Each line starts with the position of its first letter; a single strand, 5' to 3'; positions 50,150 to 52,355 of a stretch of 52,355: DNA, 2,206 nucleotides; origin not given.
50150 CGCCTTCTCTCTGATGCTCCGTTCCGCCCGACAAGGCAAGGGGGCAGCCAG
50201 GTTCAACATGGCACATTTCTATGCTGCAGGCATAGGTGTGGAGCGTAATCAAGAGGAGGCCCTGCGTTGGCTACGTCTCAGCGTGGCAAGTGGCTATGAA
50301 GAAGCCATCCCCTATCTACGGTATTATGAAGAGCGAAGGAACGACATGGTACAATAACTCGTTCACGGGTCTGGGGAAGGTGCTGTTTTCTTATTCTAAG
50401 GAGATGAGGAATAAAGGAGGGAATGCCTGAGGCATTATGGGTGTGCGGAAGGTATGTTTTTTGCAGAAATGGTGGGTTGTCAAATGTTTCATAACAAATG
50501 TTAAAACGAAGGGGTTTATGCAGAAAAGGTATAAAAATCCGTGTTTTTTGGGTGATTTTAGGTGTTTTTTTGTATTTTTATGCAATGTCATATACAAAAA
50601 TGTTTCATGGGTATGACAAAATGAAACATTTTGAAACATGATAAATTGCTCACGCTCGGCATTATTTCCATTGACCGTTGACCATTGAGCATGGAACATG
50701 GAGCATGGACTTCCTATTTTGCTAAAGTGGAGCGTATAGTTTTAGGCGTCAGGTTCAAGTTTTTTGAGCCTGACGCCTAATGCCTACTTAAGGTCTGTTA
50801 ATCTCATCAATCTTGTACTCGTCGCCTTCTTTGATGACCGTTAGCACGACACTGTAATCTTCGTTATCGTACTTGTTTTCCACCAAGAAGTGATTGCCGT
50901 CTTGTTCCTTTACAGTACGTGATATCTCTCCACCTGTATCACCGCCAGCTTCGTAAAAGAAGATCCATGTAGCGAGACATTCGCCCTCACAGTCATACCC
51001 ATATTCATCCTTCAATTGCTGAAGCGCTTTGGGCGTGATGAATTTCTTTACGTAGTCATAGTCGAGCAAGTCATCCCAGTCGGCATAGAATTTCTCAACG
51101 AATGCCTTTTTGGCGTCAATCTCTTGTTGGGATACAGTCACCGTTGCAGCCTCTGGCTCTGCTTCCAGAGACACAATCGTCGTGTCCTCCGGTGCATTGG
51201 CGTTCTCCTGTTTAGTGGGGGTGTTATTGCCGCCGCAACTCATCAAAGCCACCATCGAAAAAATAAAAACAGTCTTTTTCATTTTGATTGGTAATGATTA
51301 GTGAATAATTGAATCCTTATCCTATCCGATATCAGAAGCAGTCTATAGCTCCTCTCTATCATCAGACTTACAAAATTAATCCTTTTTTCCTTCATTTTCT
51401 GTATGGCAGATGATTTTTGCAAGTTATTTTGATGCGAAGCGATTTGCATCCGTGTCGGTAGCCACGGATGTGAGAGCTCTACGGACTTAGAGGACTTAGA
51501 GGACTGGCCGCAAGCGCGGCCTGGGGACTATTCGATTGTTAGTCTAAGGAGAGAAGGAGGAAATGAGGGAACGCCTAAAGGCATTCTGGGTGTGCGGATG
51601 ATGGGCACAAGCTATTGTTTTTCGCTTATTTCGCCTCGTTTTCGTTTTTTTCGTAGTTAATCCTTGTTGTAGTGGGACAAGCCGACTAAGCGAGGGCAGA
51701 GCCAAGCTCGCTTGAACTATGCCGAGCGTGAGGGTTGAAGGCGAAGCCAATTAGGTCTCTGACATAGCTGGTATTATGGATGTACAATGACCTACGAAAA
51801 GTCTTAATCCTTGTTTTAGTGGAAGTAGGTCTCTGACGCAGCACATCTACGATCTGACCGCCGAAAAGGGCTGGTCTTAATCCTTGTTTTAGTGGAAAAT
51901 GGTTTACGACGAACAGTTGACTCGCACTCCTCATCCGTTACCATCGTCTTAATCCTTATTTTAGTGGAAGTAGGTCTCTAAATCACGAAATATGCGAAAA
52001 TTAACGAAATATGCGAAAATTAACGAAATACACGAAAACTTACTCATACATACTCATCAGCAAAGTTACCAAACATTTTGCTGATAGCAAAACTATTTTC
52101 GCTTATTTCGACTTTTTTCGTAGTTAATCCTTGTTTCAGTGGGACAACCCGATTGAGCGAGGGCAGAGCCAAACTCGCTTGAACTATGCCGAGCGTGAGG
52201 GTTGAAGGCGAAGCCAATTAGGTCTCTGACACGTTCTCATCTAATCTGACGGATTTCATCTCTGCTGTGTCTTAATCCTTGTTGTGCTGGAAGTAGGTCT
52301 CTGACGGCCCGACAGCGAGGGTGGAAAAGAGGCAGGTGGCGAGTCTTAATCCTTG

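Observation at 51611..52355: Each of two tandem CRISPR mini-arrays begins with a 111-nt 'split repeat' carrying a conserved 76-nt GC-rich structured insert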

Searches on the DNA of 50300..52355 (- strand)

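Call 4: search_rna_families(source=window, start=50300, end=52355, threshold=evalue, max_evalue=10, show_alignments=3)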
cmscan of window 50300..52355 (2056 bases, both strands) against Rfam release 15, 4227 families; matches with E-value up to 10: 6.
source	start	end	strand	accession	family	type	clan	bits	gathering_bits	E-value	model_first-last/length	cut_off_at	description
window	51801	51837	-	RF01320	CRISPR-DR7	Gene; CRISPR;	CL00015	24.6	37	0.064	1-37/37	no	CRISPR RNA direct repeat element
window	50620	50782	+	RF02376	antisense_SR1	Gene; sRNA;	-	24.4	45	0.042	1-210/210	no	SR1 sRNA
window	51874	51910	-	RF01320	CRISPR-DR7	Gene; CRISPR;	CL00015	21.7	37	0.38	1-37/37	no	CRISPR RNA direct repeat element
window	51946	51982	-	RF01320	CRISPR-DR7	Gene; CRISPR;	CL00015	18.8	37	2.3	1-37/37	no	CRISPR RNA direct repeat element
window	50733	50789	+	RF03345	MIR3444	Gene; miRNA;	-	18.3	80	2.3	1-104/104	no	MIR3444 microRNA precursor family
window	50560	50605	+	RF01263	snR191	Gene; snRNA; snoRNA; HACA-box;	CL00043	16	46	0.98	19-66/273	no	Small nucleolar RNA snR191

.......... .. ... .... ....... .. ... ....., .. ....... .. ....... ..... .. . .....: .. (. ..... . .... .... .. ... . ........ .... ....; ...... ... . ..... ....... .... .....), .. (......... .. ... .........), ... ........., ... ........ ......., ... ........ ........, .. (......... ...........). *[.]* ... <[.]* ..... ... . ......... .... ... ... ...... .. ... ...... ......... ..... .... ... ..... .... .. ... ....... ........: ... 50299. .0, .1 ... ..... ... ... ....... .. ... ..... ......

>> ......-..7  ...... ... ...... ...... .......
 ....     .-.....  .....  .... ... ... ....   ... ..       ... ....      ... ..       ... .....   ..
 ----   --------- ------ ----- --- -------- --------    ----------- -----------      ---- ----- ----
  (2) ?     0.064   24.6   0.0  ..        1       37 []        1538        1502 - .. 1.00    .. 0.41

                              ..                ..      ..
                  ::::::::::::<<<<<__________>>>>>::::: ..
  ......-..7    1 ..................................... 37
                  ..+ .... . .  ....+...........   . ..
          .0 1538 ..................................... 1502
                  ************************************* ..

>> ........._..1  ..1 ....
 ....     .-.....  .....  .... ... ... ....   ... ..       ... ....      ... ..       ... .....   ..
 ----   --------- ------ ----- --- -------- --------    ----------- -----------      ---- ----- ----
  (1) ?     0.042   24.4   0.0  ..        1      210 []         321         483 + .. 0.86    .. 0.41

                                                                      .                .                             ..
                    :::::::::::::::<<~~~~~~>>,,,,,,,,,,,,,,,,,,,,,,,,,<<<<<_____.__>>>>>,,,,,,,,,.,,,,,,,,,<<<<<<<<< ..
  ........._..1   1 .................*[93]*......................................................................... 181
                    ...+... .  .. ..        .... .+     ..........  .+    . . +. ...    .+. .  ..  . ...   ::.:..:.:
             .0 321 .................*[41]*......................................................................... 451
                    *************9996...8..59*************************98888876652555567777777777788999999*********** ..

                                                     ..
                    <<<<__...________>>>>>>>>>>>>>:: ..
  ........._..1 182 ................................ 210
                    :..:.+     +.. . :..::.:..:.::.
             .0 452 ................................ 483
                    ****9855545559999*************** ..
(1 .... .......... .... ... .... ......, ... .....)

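Call 49: search_dna_similar(query=window:51640-51775:-, collection=plasmids, mode=distant, max_evalue=0.01)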
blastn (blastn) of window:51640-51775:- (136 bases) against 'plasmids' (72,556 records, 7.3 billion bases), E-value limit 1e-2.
No match.

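Call 50: search_dna_similar(query=window:51640-51775:-, collection=phages, mode=distant, max_evalue=0.01)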
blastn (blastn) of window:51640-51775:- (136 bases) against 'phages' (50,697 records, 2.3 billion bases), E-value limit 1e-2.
No match.

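Call 67: build_rna_model(alignment_id=A5, structure=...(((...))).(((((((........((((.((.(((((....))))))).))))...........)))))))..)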
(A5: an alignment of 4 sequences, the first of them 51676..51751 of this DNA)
Model R1 built from alignment A5 (4 sequences, 77 columns); structure: as given.
model positions 76; base pairs 21; branch points 1; effective number of sequences 1.43; information 0.744 bits per position. Calibrated on 0.2 Mb of random sequence (short: E-values are rough).
structure used (alignment columns):
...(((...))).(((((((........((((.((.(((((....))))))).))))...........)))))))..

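Call 69: search_with_rna_model(model_id=R1, sources=[window, L002, L006, L010, L011, L013, L014, L018, L022, L024, L038, L039, L044, L045, L047, L048, L049, L050, L051, L052, L053, L054, L055, L056, L057, L058, L059, L060], max_evalue=10, make_alignment=true, show_alignments=0)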
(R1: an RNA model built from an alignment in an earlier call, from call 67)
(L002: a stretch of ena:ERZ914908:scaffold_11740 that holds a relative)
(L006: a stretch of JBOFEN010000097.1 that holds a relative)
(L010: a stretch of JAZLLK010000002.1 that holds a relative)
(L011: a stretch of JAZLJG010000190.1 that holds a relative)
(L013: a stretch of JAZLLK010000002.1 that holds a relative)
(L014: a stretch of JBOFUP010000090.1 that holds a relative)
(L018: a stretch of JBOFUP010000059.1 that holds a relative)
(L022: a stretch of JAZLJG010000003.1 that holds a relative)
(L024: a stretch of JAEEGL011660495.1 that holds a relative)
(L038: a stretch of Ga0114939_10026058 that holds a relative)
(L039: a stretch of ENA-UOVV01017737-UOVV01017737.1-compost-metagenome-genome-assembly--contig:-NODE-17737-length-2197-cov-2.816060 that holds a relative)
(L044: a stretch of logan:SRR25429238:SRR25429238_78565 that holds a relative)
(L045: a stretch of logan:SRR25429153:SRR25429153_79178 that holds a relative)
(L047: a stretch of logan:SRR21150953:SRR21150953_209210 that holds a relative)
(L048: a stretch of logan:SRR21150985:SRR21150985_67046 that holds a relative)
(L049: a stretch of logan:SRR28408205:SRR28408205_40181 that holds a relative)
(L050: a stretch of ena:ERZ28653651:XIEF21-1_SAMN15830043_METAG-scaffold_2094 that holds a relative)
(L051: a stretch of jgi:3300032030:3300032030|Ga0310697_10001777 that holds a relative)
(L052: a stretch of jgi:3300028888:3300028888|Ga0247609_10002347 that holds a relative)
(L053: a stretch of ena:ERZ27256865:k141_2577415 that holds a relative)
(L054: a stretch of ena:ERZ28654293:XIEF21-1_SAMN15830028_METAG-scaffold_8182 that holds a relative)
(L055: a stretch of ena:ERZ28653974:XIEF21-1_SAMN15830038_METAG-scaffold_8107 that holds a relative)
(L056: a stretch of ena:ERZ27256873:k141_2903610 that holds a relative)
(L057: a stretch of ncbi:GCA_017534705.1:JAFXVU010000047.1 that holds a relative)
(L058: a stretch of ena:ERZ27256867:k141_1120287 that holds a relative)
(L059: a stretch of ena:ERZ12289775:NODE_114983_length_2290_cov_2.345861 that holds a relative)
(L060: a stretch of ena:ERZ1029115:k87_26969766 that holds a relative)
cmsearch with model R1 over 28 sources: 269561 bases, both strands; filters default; matches with E-value up to 10: 12.
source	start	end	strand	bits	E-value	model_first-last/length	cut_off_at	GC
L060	336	411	+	104.1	2.7e-25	1-76/76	no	0.58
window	52143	52218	-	103.7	3.5e-25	1-76/76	no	0.57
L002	658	733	+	103.7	3.5e-25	1-76/76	no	0.57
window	51676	51751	-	103.3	4.4e-25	1-76/76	no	0.58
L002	1125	1200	+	103.3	4.4e-25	1-76/76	no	0.58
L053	37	112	+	100.7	2.3e-24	1-76/76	no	0.47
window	28750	28825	-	78.1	3e-18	1-76/76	no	0.39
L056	1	61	+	71.3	2.1e-16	16-76/76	5'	0.48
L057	1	61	+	71.3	2.1e-16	16-76/76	5'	0.48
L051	1360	1389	+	17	0.11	29-58/76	no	0.4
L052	1360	1389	+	17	0.11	29-58/76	no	0.4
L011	2153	2235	+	13.3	1.1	1-76/76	no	0.52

Alignment A6: 12 matches aligned to the model, 87 columns, each read 5' to 3' on its own strand. Consensus structure (alignment columns), stored with it:
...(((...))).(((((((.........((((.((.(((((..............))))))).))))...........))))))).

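Call 74: search_with_rna_model(model_id=R1, source=window, filters=off, max_evalue=10, show_alignments=6)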
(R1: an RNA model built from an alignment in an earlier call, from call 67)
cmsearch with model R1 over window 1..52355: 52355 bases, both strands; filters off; matches with E-value up to 10: 15.
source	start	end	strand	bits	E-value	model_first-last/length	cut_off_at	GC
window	52143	52218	-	103.7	6.9e-26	1-76/76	no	0.57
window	51676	51751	-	103.3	8.6e-26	1-76/76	no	0.58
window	28750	28825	-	78.1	5.9e-19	1-76/76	no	0.39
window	45001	45037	-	10.4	1.4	1-76/76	no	0.65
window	26469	26517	-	9.9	1.8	1-76/76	no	0.33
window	18825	18866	-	9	3.1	1-76/76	no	0.4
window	34958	34998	-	9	3.2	1-76/76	no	0.54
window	3536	3565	+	8.7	3.8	1-76/76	no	0.6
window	52056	52097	-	8.3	4.8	1-76/76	no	0.31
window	40859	40913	+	8.2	5.3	1-76/76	no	0.51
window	51370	51444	-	8.2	5.4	1-76/76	no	0.31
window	45456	45493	-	8.1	5.7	1-76/76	no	0.42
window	14800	14871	-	7.9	6.1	1-76/76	no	0.42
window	10823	10849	-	7.6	7.7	1-76/76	no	0.44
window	51695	51723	+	7.2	9.9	29-57/76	no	0.59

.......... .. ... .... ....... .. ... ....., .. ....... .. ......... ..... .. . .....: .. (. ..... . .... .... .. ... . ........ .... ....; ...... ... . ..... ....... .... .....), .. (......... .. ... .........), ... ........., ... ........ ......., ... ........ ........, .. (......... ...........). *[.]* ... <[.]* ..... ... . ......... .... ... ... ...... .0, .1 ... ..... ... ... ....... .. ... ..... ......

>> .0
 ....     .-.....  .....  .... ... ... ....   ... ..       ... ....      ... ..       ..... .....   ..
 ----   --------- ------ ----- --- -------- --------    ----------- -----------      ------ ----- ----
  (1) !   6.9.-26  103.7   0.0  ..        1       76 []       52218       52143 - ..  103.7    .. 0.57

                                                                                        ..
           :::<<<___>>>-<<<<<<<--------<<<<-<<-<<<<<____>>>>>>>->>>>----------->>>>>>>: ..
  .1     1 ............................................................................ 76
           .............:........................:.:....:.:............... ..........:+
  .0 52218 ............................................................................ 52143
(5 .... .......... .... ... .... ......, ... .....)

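Call 77: search_with_rna_model(model_id=R1, sources=[window, L011, L022, L053, L060], filters=off, max_evalue=1.5, make_alignment=true)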
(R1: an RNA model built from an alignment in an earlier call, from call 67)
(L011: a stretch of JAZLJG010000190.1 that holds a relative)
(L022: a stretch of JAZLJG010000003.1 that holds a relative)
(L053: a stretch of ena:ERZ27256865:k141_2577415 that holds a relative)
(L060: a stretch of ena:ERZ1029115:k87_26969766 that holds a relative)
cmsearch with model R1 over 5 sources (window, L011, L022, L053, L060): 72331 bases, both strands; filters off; matches with E-value up to 1.5: 6.
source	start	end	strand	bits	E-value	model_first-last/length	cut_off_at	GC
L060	336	411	+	104.1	7.4e-26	1-76/76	no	0.58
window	52143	52218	-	103.7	9.5e-26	1-76/76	no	0.57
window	51676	51751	-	103.3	1.2e-25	1-76/76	no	0.58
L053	37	112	+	100.7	6.2e-25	1-76/76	no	0.47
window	28750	28825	-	78.1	8.2e-19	1-76/76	no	0.39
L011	2153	2235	+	13.3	0.3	1-76/76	no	0.52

Alignment A7: 6 matches aligned to the model, 87 columns, each read 5' to 3' on its own strand. Consensus structure (alignment columns), stored with it:
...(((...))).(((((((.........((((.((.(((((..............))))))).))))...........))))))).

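Call 82: search_rna_families(source=L053, start=1, end=220, threshold=evalue, max_evalue=10)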
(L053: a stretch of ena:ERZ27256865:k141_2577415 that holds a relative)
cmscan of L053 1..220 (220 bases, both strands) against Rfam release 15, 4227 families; matches with E-value up to 10: 2.
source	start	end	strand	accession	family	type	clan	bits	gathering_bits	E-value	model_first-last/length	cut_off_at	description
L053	127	200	+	RF00152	SNORD79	Gene; snRNA; snoRNA; CD-box;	CL00069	20.1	47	0.58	1-83/83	no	Small nucleolar RNA SNORD79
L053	158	191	-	RF01309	sR60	Gene; snRNA; snoRNA; CD-box;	CL00132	12.7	50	2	1-55/55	no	Small nucleolar RNA sR60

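Call 84: search_with_rna_model(model_id=R1, sources=[L065, L066, L067, L068, L069, L070, L071, L072, L073, L074, L075, L076, L077, L078], max_evalue=1, make_alignment=true)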
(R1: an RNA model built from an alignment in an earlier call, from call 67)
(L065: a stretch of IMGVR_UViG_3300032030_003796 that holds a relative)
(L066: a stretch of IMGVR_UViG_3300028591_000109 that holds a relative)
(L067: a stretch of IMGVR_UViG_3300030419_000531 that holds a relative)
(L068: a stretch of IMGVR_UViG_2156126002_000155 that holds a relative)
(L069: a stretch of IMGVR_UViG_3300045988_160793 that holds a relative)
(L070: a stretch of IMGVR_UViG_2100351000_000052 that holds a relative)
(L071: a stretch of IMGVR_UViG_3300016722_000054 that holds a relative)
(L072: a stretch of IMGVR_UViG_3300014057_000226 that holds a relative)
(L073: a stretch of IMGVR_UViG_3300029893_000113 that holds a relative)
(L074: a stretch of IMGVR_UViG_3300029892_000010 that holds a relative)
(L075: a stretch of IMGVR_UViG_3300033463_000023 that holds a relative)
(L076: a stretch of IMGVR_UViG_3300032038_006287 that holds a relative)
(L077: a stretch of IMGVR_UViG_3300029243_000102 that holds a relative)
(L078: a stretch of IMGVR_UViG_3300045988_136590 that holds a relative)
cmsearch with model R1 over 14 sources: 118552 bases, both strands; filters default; matches with E-value up to 1: 9.
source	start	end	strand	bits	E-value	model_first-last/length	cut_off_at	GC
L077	11012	11087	+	67.2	1.2e-15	1-76/76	no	0.53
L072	7780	7861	-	41.4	1.2e-08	1-76/76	no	0.6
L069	3941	4016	-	40.3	2.3e-08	1-76/76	no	0.62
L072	7616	7698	-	35.8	3.9e-07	1-76/76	no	0.6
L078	351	427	+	31.3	6.4e-06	1-76/76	no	0.42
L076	1751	1849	-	24.9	0.00035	1-76/76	no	0.63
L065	8723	8809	-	23.9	0.00065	1-76/76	no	0.63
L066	6332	6414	+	23.5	0.00085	1-76/76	no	0.63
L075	429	511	-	18.5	0.019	1-76/76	no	0.65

Alignment A8: 9 matches aligned to the model, 125 columns, each read 5' to 3' on its own strand. Consensus structure (alignment columns), stored with it:
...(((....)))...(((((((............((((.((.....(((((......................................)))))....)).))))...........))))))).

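Call 90: search_with_rna_model(model_id=R1, sources=[window, L011, L053, L060, L065, L066, L069, L072, L075, L076, L077, L078], max_evalue=2, make_alignment=true)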
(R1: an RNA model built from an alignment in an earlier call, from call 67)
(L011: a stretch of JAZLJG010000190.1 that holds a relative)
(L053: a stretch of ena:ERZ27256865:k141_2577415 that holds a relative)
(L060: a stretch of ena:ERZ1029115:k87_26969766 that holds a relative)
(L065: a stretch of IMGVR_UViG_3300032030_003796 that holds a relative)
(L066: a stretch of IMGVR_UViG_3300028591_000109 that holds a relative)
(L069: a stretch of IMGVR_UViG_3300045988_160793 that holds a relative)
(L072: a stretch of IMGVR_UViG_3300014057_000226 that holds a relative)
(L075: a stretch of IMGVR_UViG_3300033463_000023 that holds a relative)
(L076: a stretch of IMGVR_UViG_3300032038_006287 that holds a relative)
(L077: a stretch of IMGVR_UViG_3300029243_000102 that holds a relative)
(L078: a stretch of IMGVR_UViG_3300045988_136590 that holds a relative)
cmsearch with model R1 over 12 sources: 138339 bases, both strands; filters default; matches with E-value up to 2: 15.
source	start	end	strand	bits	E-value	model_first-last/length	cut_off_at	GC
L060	336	411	+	104.1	1.4e-25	1-76/76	no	0.58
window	52143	52218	-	103.7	1.8e-25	1-76/76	no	0.57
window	51676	51751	-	103.3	2.3e-25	1-76/76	no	0.58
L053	37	112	+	100.7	1.2e-24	1-76/76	no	0.47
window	28750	28825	-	78.1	1.5e-18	1-76/76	no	0.39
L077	11012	11087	+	67.2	1.4e-15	1-76/76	no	0.53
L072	7780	7861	-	41.4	1.4e-08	1-76/76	no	0.6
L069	3941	4016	-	40.3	2.7e-08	1-76/76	no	0.62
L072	7616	7698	-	35.8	4.5e-07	1-76/76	no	0.6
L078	351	427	+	31.3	7.4e-06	1-76/76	no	0.42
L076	1751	1849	-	24.9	0.00041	1-76/76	no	0.63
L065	8723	8809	-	23.9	0.00076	1-76/76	no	0.63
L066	6332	6414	+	23.5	0.00099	1-76/76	no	0.63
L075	429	511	-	18.5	0.023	1-76/76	no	0.65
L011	2153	2235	+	13.3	0.56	1-76/76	no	0.52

Alignment A9: 15 matches aligned to the model, 126 columns, each read 5' to 3' on its own strand. Consensus structure (alignment columns), stored with it:
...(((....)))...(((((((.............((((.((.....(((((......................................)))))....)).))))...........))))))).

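Call 94: build_rna_model(alignment_id=A9)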
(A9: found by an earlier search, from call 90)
Model R2 built from alignment A9 (15 sequences, 126 columns); structure: stored with the alignment.
model positions 76; base pairs 21; branch points 1; effective number of sequences 3.51; information 0.743 bits per position. Calibrated on 0.2 Mb of random sequence (short: E-values are rough).
structure used (alignment columns):
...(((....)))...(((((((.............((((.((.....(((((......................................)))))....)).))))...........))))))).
